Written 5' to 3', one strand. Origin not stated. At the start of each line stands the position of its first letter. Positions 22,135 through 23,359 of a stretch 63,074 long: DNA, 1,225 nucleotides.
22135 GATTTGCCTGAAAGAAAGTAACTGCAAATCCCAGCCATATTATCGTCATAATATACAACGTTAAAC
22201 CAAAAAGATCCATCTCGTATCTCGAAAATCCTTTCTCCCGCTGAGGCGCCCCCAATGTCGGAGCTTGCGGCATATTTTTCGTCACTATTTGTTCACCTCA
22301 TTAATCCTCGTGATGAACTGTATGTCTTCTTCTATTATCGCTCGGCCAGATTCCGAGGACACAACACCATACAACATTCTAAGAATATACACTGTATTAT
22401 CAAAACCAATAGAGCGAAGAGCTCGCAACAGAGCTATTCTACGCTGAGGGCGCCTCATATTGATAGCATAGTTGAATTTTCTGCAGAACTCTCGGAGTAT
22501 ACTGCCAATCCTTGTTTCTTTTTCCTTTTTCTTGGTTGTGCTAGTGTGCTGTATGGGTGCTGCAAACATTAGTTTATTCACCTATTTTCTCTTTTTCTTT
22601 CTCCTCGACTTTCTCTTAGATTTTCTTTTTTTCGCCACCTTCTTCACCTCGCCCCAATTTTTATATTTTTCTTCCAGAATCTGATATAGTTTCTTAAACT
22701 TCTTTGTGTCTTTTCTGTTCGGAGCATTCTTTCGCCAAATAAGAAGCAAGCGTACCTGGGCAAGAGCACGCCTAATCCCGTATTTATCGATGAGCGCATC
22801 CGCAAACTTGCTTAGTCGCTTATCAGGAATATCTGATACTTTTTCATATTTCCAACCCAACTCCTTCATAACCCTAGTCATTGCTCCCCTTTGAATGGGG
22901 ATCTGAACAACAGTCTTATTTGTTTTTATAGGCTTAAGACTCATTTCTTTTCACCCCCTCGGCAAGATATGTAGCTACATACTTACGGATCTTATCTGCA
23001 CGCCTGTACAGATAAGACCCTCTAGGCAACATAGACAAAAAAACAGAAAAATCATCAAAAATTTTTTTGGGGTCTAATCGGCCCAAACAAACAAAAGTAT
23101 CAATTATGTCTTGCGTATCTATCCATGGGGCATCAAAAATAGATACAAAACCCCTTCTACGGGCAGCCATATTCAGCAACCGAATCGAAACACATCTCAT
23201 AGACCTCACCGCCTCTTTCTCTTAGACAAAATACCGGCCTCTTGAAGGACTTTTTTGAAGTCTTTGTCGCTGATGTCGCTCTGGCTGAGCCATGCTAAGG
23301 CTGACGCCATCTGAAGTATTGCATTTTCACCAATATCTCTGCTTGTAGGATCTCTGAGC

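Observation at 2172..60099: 14-bp palindrome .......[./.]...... present eight times, with an asymmetric 2-bp core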

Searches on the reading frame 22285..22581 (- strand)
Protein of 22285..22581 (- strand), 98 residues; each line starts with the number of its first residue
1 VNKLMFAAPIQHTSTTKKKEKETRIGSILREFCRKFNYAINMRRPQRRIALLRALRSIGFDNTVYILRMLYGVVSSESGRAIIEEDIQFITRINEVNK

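Call 27: search_protein_families(library=pfam, max_evalue=0.05, proteins=[window:22285-22581:-])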
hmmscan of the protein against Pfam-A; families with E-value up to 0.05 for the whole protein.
window:22285-22581:- (98 aa): 0 families

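Call 59: search_protein_families(library=phrogs, max_evalue=0.05, proteins=[window:22285-22569:-])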
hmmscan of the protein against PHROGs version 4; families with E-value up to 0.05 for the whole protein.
window:22285-22569:- (94 aa): 1 family
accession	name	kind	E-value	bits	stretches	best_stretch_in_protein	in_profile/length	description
phrog_36336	-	unknown function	0.028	15.7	0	54-83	45-73/80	-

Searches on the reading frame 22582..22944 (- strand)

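Call 27: search_protein_families(library=pfam, max_evalue=0.05, proteins=[window:22582-22944:-])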
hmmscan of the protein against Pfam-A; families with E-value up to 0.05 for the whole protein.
window:22582-22944:- (120 aa): 0 families

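Call 59: search_protein_families(library=phrogs, max_evalue=0.05, proteins=[window:22582-22944:-])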
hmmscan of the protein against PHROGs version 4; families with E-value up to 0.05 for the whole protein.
window:22582-22944:- (120 aa): 1 family
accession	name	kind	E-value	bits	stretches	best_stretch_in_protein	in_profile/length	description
phrog_1542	-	unknown function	0.038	14.6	0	55-94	18-57/74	-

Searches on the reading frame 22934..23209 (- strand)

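Call 27: search_protein_families(library=pfam, max_evalue=0.05, proteins=[window:22934-23209:-])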
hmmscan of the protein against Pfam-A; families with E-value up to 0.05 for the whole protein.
window:22934-23209:- (91 aa): 0 families

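Call 44: search_protein_families(library=pfam, max_evalue=0.1, proteins=[window:22934-23200:-])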
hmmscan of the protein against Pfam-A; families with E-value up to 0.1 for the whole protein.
window:22934-23200:- (88 aa): 2 families
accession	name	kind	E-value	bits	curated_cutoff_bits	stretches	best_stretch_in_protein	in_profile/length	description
PF23181.1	bHLH_INO4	-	0.086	13.4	27.5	0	33-75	27-70/76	INO4 bHLH domain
PF20638.3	ATG5_UblA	-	0.092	13.8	23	0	48-81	20-53/97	Autophagy protein ATG5, UblA domain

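Call 59: search_protein_families(library=phrogs, max_evalue=0.05, proteins=[window:22934-23200:-])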
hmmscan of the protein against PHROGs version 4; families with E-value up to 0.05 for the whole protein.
window:22934-23200:- (88 aa): 0 families
